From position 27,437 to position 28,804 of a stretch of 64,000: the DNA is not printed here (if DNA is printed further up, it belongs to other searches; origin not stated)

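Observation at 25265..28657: HerA/FtsK-like ATPase with a 174-aa mini-intein in the Walker A loop and ~570 aa of unexplained N- and C-terminal extensions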

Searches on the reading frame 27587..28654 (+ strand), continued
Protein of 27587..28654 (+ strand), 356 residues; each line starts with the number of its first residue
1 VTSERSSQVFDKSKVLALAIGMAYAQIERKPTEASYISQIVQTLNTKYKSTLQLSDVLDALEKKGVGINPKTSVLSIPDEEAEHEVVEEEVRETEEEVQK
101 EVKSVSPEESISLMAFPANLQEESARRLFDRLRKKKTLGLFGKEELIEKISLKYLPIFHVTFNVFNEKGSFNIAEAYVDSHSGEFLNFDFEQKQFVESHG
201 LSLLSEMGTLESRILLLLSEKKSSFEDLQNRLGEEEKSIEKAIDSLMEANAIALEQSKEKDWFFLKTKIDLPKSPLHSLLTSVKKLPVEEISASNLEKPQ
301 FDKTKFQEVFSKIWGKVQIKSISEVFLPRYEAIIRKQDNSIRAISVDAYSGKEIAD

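Call 66: fold_search(model_id=the predicted structure, library=pdb)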
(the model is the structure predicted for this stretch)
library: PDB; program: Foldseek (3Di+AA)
matches with E <= 10: 1381; with E <= 0.001: 0
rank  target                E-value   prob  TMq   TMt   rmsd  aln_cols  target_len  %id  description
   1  6o8k                  3.7e-03  1.00  0.18  0.65   1.8        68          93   15  Crystal Structure of apo and reduced Sulfide-responsive transcriptional repressor (SqrR) from Rhodobacter capsulatus. (released 2020-04-01)
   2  9gc3_A                5.5e-03  0.44  0.15  0.10  35.8       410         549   10  yeast TFIIIC TauB subcomplex bound to a tRNA gene (released 2024-11-27)
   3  5jls                  7.6e-03  1.00  0.17  0.44   3.5        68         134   24  Crystal Structure of Adhesin competence repressor (AdcR) from Streptococcus pyogenes (C-terminally His tagged) (released 2017-05-03)
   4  4k2e_A                8.0e-03  1.00  0.18  0.63   2.4        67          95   15  HlyU from Vibrio cholerae N16961 (released 2014-04-30)
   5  4ooi_B                1.0e-02  1.00  0.18  0.62   2.4        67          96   15  Reduced HlyU from Vibrio cholerae N16961 (released 2014-12-31)
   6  1smt_A                1.0e-02  1.00  0.18  0.60   2.5        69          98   17  SMTB REPRESSOR FROM SYNECHOCOCCUS PCC7942 (released 1997-12-03)
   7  1r1u_A                1.1e-02  1.00  0.18  0.63   2.5        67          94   13  Crystal structure of the metal-sensing transcriptional repressor CzrA from Staphylococcus aureus in the apo-form (released 2004-05-18)
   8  2p4w_B                1.1e-02  1.00  0.17  0.30  18.2       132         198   17  Crystal structure of heat shock regulator from Pyrococcus furiosus (released 2007-03-27)
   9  6jmi_A                1.1e-02  1.00  0.17  0.59   1.9        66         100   20  Crystal structure of M.tuberculosis Rv0081 (released 2019-04-10)
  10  1r23_A                1.1e-02  1.00  0.18  0.57   2.6        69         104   17  Crystal structure of the cyanobacterial metallothionein repressor SmtB in the Zn1-form (one Zn(II) per dimer) (released 2004-05-18)
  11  4ooi_C                1.2e-02  1.00  0.18  0.63   2.4        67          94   15  Reduced HlyU from Vibrio cholerae N16961 (released 2014-12-31)
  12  4k2e_B                1.3e-02  1.00  0.18  0.65   2.4        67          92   15  HlyU from Vibrio cholerae N16961 (released 2014-04-30)
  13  6cdb_B                1.3e-02  1.00  0.18  0.63   2.5        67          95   13  Crystal Structure of V66L CzrA in the Zn(II)bound state (released 2018-07-11)
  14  1r1u_C                1.3e-02  1.00  0.18  0.61   2.6        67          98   13  Crystal structure of the metal-sensing transcriptional repressor CzrA from Staphylococcus aureus in the apo-form (released 2004-05-18)
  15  6cdb_A                1.4e-02  1.00  0.18  0.61   2.0        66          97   14  Crystal Structure of V66L CzrA in the Zn(II)bound state (released 2018-07-11)
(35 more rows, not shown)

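Call 68: find_homologous_proteins(query=P0182, max_evalue=0.00001)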
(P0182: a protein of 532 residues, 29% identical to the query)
Query P0182 (532 aa): 214 proteins with E <= 0.00001 among 8000 candidates; the best 120 are listed.
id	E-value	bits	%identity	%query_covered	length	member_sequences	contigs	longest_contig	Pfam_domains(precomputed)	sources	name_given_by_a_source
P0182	0.0e+0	1128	100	100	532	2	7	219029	PF01935.24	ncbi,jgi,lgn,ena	jgi:hypothetical protein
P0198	9.2e-286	966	84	100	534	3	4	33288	PF01935.24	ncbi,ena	-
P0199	6.0e-270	914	79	100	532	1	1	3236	PF01935.24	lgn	-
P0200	8.3e-218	742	75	85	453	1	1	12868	PF01935.24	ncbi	ncbi:MAG: DUF87 domain-containing protein, partial [Candidatus Micrarchaeaceae archaeon]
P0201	4.1e-199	680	62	99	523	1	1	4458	PF01935.24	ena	-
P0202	4.5e-174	598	56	99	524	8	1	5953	PF01935.24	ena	-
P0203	9.8e-173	594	56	99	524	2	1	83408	PF01935.24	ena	-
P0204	2.4e-171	589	56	99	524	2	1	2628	PF01935.24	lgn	-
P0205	1.7e-159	550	50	99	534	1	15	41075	PF01935.24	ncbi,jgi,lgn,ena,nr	ncbi:MAG: DUF87 domain-containing protein [Candidatus Marsarchaeota archaeon]|jgi:hypothetical prote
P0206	3.4e-158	546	51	99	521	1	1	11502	PF01935.24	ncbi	-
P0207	1.7e-155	537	50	99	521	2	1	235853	PF01935.24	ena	-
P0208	1.8e-147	510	50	99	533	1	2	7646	PF01935.24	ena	-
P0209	2.4e-147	510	48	99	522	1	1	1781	PF01935.24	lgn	-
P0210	4.2e-145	502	48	99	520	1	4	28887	PF01935.24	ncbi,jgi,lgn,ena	jgi:hypothetical protein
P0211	1.4e-142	494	47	100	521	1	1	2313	PF01935.24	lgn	-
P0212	1.2e-140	488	49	99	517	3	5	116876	PF01935.24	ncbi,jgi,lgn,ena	jgi:hypothetical protein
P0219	4.4e-127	443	44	99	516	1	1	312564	PF01935.24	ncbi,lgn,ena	-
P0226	1.3e-118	415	41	100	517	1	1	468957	PF01935.24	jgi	jgi:uncharacterized protein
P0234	1.5e-116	408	41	97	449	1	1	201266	PF01935.24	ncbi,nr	ncbi:MAG: DUF87 domain-containing protein [Candidatus Micrarchaeota archaeon]|nr:DUF87 domain-contai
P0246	7.5e-114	399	40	99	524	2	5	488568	PF01935.24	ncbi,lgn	-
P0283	5.7e-106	373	38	99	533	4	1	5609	PF01978.26,PF01935.24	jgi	-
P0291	2.1e-103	365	39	98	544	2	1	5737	PF01935.24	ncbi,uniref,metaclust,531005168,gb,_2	ncbi:ATP/GTP-binding site motif A [mine drainage metagenome]|uniref:ATP/GTP-binding site motif A n=1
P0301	5.4e-100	354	37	97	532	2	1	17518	PF01935.24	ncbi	ncbi:MAG: DUF87 domain-containing protein [Methanothrix sp.]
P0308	2.7e-98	348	39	97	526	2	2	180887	PF01935.24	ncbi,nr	ncbi:DUF87 domain-containing protein [Candidatus Marsarchaeota archaeon]|nr:DUF87 domain-containing 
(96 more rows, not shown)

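Call 70: search_solved_structures(query=A1, max_evalue=0.01)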
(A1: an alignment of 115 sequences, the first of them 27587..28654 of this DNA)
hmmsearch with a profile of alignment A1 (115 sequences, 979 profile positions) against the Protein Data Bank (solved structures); distinct sequences matched with E-value up to 0.01: 8.
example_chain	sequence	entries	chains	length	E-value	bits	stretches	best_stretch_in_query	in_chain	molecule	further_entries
8xau_A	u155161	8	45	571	4.8e-06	28.1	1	436-570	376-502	ATP-binding protein | HerA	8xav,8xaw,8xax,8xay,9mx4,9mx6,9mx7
9c1m_M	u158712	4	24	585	2.3e-05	25.8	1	490-555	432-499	ATP-binding protein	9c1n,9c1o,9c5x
8wiv_A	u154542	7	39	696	0.00014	23.2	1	493-552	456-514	Helicase HerA central domain-containing protein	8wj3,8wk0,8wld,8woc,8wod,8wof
1sd6_A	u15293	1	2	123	0.0012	20.1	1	825-932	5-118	Methicillin resistance regulatory protein mecI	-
1okr_A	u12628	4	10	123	0.0014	19.9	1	825-932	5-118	METHICILLIN RESISTANCE REGULATORY PROTEIN MECI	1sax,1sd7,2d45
8wet_A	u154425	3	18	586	0.0037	18.5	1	519-568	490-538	TdpA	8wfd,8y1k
8ziq_M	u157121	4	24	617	0.0068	17.6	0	493-555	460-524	HerA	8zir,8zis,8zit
6cmv_A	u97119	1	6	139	0.0092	17.2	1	818-881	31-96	Transcriptional regulator Lrs14-like protein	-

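Call 71: search_protein_families(library=pfam, proteins=[P0205, P0212, P0226, P0234, P0246, P0291, P0301, P0308, P0283, P0219], max_evalue=0.05)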
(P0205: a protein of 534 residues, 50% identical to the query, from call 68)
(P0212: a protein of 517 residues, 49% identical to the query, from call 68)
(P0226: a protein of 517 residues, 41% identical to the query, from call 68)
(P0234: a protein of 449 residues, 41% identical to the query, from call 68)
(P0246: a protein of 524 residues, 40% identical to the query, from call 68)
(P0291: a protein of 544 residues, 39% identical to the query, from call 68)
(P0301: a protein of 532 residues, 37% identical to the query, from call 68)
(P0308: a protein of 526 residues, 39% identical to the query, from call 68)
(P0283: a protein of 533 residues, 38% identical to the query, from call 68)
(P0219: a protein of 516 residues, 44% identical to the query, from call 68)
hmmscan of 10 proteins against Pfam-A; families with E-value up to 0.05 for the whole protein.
P0205 (534 aa): 6 families
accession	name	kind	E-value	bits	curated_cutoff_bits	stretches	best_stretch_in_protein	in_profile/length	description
PF01935.23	DUF87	-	2.1e-10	41.6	23.2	1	25-136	14-124/220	Helicase HerA, central domain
PF05872.18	HerA_C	-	0.00038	19.7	22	0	144-200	256-313/502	Helicase HerA-like C-terminal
PF19044.6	P-loop_TraG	-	0.00045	19.4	25.8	1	29-87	24-82/413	TraG P-loop domain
PF13401.12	AAA_22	-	0.01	16.6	27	0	37-84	8-36/130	AAA domain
PF01580.24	FtsK_SpoIIIE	-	0.011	15.7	24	0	17-55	22-61/221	FtsK/SpoIIIE family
PF00004.35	AAA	-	0.029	15.3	21.2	0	39-199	3-122/131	ATPase family associated with various cellular activities (AAA)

P0212 (517 aa): 8 families
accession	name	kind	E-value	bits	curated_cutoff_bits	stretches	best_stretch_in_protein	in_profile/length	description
PF01935.23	DUF87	-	1.2e-08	35.8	23.2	1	9-101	14-103/220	Helicase HerA, central domain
PF05872.18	HerA_C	-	0.00051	19.2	22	0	128-184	256-313/502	Helicase HerA-like C-terminal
PF00004.35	AAA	-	0.002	19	21.2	1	22-183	2-122/131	ATPase family associated with various cellular activities (AAA)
PF13401.12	AAA_22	-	0.0032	18.2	27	1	21-168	8-120/130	AAA domain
PF19044.6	P-loop_TraG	-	0.012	14.8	25.8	1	16-61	27-72/413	TraG P-loop domain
PF12846.13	AAA_10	-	0.03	13.8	27.5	0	22-60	25-63/362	AAA-like domain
PF13604.12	AAA_30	-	0.033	14.4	27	0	21-143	21-103/191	AAA domain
PF01580.24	FtsK_SpoIIIE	-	0.04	13.8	24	0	5-37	26-59/221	FtsK/SpoIIIE family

P0226 (517 aa): 5 families
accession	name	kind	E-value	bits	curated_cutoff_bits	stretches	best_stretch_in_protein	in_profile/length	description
PF01935.23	DUF87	-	2.3e-07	31.6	23.2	1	16-74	21-69/220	Helicase HerA, central domain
PF05872.18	HerA_C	-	8.7e-05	21.8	22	0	134-183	264-313/502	Helicase HerA-like C-terminal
PF19044.6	P-loop_TraG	-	0.00014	21.1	25.8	1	21-68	32-79/413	TraG P-loop domain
PF00004.35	AAA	-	0.0066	17.3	21.2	0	22-181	2-121/131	ATPase family associated with various cellular activities (AAA)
PF13401.12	AAA_22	-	0.031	15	27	0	21-144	8-97/130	AAA domain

P0234 (449 aa): 5 families
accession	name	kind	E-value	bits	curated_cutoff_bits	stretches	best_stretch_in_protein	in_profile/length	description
PF01935.23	DUF87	-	1.3e-10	42.2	23.2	1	10-107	27-124/220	Helicase HerA, central domain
PF07728.20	AAA_5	-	0.0013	19.2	22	1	10-61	3-50/139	AAA domain (dynein-related subfamily)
PF00004.35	AAA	-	0.0018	19.1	21.2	1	10-170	2-122/131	ATPase family associated with various cellular activities (AAA)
PF05872.18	HerA_C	-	0.012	14.8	22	0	139-171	281-313/502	Helicase HerA-like C-terminal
PF13401.12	AAA_22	-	0.016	15.9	27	0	9-153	8-118/130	AAA domain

P0246 (524 aa): 6 families
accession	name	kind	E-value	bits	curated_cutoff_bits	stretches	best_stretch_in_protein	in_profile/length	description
PF01935.23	DUF87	-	2.9e-15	57.4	23.2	1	9-126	14-129/220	Helicase HerA, central domain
PF13401.12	AAA_22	-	0.00033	21.4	27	1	21-143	8-97/130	AAA domain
PF01978.25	TrmB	-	0.00075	19.7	25.6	1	378-432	4-60/68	Sugar-specific transcriptional regulator TrmB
PF05872.18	HerA_C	-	0.0016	17.6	22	0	150-256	279-392/502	Helicase HerA-like C-terminal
PF13191.12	AAA_16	-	0.0026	18.7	32.6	1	22-141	28-145/167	AAA ATPase domain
PF19044.6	P-loop_TraG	-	0.0037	16.4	25.8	1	19-62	29-73/413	TraG P-loop domain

P0291 (544 aa): 7 families
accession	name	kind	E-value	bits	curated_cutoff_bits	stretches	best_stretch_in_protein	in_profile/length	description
PF01935.23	DUF87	-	5.8e-12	46.6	23.2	1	11-65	16-74/220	Helicase HerA, central domain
PF19044.6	P-loop_TraG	-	0.00034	19.8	25.8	1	21-81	32-92/413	TraG P-loop domain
PF05872.18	HerA_C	-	0.00062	19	22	0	22-61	25-64/502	Helicase HerA-like C-terminal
PF00004.35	AAA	-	0.0014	19.5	21.2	1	22-182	2-121/131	ATPase family associated with various cellular activities (AAA)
PF12846.13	AAA_10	-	0.0018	17.8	27.5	1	19-68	22-71/362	AAA-like domain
PF13401.12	AAA_22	-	0.0021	18.8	27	1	21-168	8-120/130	AAA domain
PF13191.12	AAA_16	-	0.041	14.8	32.6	0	20-46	26-52/167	AAA ATPase domain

P0301 (532 aa): 9 families
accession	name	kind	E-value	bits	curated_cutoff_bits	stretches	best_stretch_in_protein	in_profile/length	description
PF01935.23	DUF87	-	7.2e-14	52.9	23.2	1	8-62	13-68/220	Helicase HerA, central domain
PF05872.18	HerA_C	-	0.00019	20.7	22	0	131-184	259-313/502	Helicase HerA-like C-terminal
PF13191.12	AAA_16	-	0.0015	19.5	32.6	1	21-53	27-59/167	AAA ATPase domain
PF00004.35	AAA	-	0.0052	17.7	21.2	0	22-53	2-30/131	ATPase family associated with various cellular activities (AAA)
PF13401.12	AAA_22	-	0.013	16.3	27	0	21-142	8-97/130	AAA domain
PF05729.18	NACHT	-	0.015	15.6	26.7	0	21-48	3-30/167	NACHT domain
PF14947.12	HTH_45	-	0.038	14.4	25.5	0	403-443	17-57/77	Winged helix-turn-helix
PF19044.6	P-loop_TraG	-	0.042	12.9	25.8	0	22-62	33-73/413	TraG P-loop domain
PF07728.20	AAA_5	-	0.043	14.3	22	0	22-43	3-24/139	AAA domain (dynein-related subfamily)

P0308 (526 aa): 13 families
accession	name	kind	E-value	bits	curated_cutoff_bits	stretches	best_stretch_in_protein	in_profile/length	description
PF01935.23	DUF87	-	1.7e-12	48.4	23.2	1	9-72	14-83/220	Helicase HerA, central domain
PF05872.18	HerA_C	-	0.00015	21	22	0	127-184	255-313/502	Helicase HerA-like C-terminal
PF13191.12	AAA_16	-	0.00039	21.4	32.6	1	18-141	21-145/167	AAA ATPase domain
PF00004.35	AAA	-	0.0005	21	21.2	1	22-181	2-119/131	ATPase family associated with various cellular activities (AAA)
PF25213.1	HVO_A0261_N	-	0.001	19.3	35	1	387-440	13-65/86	HVO_A0261 N-terminal domain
PF13401.12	AAA_22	-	0.0012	19.7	27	1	21-171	8-123/130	AAA domain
PF07728.20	AAA_5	-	0.0021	18.5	22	0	22-43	3-24/139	AAA domain (dynein-related subfamily)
PF19044.6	P-loop_TraG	-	0.0084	15.2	25.8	1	21-65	32-76/413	TraG P-loop domain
PF13404.12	HTH_AsnC-type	-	0.019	15.2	27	1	389-422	7-40/42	AsnC-type helix-turn-helix domain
PF01047.28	MarR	-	0.022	15.1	24.6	0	383-426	1-44/59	MarR family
PF13412.12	HTH_24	-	0.032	14.2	21.9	0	389-424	7-42/48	Winged helix-turn-helix DNA-binding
PF13304.12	AAA_21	-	0.038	14.5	27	0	22-88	3-131/304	AAA domain, putative AbiEii toxin, Type IV TA system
PF01978.25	TrmB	-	0.047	14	25.6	0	383-429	6-52/68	Sugar-specific transcriptional regulator TrmB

P0283 (533 aa): 10 families
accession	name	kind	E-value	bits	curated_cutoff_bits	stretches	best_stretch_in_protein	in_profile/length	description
PF01935.23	DUF87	-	5e-14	53.4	23.2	1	15-128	13-125/220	Helicase HerA, central domain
PF01978.25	TrmB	-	6.1e-07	29.6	25.6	1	393-448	6-61/68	Sugar-specific transcriptional regulator TrmB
PF19044.6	P-loop_TraG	-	4.1e-05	22.8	25.8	1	23-79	26-83/413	TraG P-loop domain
PF13545.12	HTH_Crp_2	-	0.00013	22.3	27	1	410-457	23-69/70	Crp-like helix-turn-helix domain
PF05872.18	HerA_C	-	0.00058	19.1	22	0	157-191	279-313/502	Helicase HerA-like C-terminal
PF13412.12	HTH_24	-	0.002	18.1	21.9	1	393-440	1-48/48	Winged helix-turn-helix DNA-binding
PF12846.13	AAA_10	-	0.0084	15.6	27.5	1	29-116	25-99/362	AAA-like domain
PF13401.12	AAA_22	-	0.016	16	27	0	28-75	8-54/130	AAA domain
PF13191.12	AAA_16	-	0.029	15.3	32.6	0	29-56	28-55/167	AAA ATPase domain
PF25213.1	HVO_A0261_N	-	0.047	14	35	0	402-448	17-63/86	HVO_A0261 N-terminal domain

P0219 (516 aa): 7 families
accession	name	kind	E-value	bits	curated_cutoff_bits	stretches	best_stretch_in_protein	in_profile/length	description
PF01935.23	DUF87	-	5.7e-11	43.4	23.2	1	10-123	15-127/220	Helicase HerA, central domain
PF00004.35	AAA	-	0.00013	22.9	21.2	1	22-183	2-123/131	ATPase family associated with various cellular activities (AAA)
PF05872.18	HerA_C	-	0.00019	20.6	22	0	14-61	16-64/502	Helicase HerA-like C-terminal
PF13401.12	AAA_22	-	0.0014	19.4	27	1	21-168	8-121/130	AAA domain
PF19044.6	P-loop_TraG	-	0.0062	15.7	25.8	1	11-64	22-75/413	TraG P-loop domain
PF12846.13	AAA_10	-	0.007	15.9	27.5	1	9-87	12-81/362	AAA-like domain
PF13555.12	AAA_29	-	0.043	14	27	0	3-35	4-39/61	P-loop containing region of AAA domain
